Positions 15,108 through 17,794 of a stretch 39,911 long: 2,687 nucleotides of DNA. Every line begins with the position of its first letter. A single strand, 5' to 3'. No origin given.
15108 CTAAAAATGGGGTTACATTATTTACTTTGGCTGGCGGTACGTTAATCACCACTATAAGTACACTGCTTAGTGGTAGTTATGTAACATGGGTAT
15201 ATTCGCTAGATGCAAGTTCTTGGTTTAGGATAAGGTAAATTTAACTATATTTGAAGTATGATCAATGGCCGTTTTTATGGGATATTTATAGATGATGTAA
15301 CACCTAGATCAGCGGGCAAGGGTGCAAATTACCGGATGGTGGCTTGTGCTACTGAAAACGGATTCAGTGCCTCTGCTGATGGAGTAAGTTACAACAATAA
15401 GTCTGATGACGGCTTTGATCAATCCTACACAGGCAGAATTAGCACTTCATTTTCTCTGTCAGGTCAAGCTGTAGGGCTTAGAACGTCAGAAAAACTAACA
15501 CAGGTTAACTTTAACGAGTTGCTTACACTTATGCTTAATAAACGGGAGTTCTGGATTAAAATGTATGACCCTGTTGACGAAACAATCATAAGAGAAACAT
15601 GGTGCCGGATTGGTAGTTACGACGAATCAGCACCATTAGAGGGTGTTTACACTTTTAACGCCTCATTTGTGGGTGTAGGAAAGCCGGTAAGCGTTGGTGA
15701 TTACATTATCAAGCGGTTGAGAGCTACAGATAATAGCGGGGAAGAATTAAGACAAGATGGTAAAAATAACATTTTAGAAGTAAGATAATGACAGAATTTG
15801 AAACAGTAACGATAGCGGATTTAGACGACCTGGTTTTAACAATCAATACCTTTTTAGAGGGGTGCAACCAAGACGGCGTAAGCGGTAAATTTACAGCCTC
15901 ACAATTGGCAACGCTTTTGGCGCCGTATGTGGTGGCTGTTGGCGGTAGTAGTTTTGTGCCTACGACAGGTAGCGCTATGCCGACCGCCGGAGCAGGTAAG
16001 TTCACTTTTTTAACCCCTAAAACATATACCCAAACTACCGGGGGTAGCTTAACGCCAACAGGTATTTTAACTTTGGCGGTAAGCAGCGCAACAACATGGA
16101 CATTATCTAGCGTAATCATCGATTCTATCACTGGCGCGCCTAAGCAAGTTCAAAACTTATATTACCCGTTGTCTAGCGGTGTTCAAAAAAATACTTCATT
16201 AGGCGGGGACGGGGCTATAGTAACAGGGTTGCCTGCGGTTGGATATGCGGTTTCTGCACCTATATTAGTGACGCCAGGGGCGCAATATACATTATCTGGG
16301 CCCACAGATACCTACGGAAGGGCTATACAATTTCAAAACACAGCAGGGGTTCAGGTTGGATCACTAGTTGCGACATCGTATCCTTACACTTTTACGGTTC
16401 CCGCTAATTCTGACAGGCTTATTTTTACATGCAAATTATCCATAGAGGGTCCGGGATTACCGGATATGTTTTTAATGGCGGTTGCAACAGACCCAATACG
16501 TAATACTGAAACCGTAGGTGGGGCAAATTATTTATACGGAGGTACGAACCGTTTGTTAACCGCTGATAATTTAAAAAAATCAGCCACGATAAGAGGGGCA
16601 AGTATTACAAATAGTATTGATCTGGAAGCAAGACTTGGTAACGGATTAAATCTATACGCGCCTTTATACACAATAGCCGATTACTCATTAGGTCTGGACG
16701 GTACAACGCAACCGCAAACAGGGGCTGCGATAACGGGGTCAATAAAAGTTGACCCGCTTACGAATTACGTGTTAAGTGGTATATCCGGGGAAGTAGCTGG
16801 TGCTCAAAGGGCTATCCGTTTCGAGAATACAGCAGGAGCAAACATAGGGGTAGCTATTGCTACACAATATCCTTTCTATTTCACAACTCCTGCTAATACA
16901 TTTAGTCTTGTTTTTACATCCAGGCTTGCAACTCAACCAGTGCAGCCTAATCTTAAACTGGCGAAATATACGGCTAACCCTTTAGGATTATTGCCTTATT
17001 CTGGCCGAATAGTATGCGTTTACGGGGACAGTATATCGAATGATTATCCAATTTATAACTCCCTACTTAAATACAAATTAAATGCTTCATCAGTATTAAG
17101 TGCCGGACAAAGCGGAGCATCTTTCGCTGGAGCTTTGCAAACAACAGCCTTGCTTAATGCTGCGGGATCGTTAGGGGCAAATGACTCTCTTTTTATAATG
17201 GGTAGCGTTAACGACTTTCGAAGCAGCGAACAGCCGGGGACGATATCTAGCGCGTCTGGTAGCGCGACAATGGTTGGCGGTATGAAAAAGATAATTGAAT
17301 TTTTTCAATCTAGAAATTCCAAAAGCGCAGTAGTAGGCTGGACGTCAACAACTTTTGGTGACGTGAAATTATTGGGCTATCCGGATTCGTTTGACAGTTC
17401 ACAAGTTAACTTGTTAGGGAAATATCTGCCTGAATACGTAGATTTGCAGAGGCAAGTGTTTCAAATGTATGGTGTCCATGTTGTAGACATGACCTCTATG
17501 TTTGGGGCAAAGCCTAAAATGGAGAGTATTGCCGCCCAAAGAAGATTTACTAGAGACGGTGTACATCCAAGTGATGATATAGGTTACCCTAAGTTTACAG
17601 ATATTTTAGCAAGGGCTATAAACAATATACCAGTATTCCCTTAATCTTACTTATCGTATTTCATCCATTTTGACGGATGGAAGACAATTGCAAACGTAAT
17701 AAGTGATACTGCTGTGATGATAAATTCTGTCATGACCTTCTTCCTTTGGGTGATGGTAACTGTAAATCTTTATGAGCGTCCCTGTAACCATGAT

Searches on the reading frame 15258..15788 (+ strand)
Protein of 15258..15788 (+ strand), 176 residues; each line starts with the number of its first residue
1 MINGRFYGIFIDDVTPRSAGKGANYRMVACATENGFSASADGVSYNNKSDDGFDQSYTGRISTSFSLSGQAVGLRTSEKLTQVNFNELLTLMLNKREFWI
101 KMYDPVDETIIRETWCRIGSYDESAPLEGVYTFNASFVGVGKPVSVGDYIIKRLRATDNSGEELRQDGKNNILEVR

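Call 49: search_protein_families(library=pfam, proteins=[window:15258-15788:+], max_evalue=0.01)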
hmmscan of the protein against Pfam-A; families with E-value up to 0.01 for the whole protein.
window:15258-15788:+ (176 aa): 1 family
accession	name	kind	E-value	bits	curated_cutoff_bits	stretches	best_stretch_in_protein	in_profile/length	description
PF06199.17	Phage_tail_2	-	0.00062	20.3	23.8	1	19-86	14-83/132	Phage tail tube protein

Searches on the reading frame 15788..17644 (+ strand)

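Call 49: search_protein_families(library=pfam, proteins=[window:15788-17644:+], max_evalue=0.01)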
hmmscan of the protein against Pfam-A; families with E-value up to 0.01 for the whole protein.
window:15788-17644:+ (618 aa): 1 family
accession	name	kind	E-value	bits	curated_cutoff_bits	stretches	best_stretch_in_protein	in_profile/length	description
PF13472.12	Lipase_GDSL_2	-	3e-09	38.1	32.9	1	412-596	2-173/178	GDSL-like Lipase/Acylhydrolase family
